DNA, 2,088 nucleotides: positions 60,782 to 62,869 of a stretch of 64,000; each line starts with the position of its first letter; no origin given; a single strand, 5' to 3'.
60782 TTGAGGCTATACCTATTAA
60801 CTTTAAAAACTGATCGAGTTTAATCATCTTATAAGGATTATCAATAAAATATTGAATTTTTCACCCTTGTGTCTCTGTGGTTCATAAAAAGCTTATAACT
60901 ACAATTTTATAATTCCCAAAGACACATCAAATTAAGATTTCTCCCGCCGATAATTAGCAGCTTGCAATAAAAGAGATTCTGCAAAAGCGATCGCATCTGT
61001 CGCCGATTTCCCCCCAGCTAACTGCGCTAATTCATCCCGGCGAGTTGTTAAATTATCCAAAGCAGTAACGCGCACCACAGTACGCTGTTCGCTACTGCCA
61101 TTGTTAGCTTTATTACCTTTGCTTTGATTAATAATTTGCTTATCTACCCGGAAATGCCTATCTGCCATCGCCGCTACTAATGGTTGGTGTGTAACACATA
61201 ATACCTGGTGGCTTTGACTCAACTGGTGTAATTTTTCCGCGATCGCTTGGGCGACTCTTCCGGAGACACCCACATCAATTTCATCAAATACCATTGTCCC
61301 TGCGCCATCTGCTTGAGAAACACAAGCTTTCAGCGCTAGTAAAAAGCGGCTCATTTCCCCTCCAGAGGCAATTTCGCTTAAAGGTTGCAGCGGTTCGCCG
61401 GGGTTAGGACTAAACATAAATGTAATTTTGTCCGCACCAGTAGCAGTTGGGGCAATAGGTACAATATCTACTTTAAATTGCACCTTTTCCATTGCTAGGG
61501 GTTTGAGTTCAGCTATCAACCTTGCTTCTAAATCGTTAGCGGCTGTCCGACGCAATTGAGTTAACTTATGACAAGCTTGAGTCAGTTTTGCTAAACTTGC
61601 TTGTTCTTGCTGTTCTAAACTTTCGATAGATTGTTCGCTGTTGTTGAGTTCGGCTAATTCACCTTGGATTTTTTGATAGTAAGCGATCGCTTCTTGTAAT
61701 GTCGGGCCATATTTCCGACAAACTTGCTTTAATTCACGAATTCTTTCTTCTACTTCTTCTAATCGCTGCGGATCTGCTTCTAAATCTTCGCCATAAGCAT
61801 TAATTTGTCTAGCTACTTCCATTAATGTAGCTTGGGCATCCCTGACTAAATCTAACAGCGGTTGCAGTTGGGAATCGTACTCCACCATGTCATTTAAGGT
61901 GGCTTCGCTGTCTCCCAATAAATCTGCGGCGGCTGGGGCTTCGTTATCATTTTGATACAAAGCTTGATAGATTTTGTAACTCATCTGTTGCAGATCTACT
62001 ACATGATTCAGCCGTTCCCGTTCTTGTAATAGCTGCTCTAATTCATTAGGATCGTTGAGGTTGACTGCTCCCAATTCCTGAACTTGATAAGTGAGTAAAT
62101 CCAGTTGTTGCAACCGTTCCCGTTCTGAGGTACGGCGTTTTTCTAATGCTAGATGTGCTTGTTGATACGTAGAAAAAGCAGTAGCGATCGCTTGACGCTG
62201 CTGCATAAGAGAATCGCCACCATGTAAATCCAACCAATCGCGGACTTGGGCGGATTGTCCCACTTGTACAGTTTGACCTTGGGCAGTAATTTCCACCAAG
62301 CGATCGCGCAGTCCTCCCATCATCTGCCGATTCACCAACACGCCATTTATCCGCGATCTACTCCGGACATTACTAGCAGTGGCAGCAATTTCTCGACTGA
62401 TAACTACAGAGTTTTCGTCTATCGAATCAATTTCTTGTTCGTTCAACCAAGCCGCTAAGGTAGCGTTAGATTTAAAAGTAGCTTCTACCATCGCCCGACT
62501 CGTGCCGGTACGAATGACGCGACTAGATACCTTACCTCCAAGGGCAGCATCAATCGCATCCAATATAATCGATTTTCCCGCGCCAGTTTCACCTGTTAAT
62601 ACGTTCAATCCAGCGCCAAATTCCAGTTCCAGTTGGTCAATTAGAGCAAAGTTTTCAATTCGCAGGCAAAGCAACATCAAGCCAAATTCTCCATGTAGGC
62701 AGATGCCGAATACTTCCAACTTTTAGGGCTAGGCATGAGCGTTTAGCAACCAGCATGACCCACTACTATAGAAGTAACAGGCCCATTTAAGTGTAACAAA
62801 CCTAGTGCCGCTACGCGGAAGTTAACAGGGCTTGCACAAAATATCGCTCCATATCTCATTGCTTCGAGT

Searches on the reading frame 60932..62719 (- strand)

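Call 39: search_protein_families(library=pfam, proteins=[window:60932-62719:-], max_evalue=0.0001)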
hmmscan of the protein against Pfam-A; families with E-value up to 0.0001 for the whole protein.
window:60932-62719:- (595 aa): 5 families
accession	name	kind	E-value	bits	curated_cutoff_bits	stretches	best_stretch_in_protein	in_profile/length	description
PF02463.25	SMC_N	-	4e-19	69.4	40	1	19-527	5-213/220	RecF/RecN/SMC N terminal domain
PF13476.12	AAA_23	-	4.7e-17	63.7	27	1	19-330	2-166/201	AAA domain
PF13304.12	AAA_21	-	2.2e-09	38.3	27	1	382-515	178-302/304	AAA domain, putative AbiEii toxin, Type IV TA system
PF13175.12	AAA_15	-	1.8e-05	24.9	32.1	1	19-256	6-181/374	AAA ATPase domain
PF13555.12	AAA_29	-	6.7e-05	23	27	0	26-62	11-48/61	P-loop containing region of AAA domain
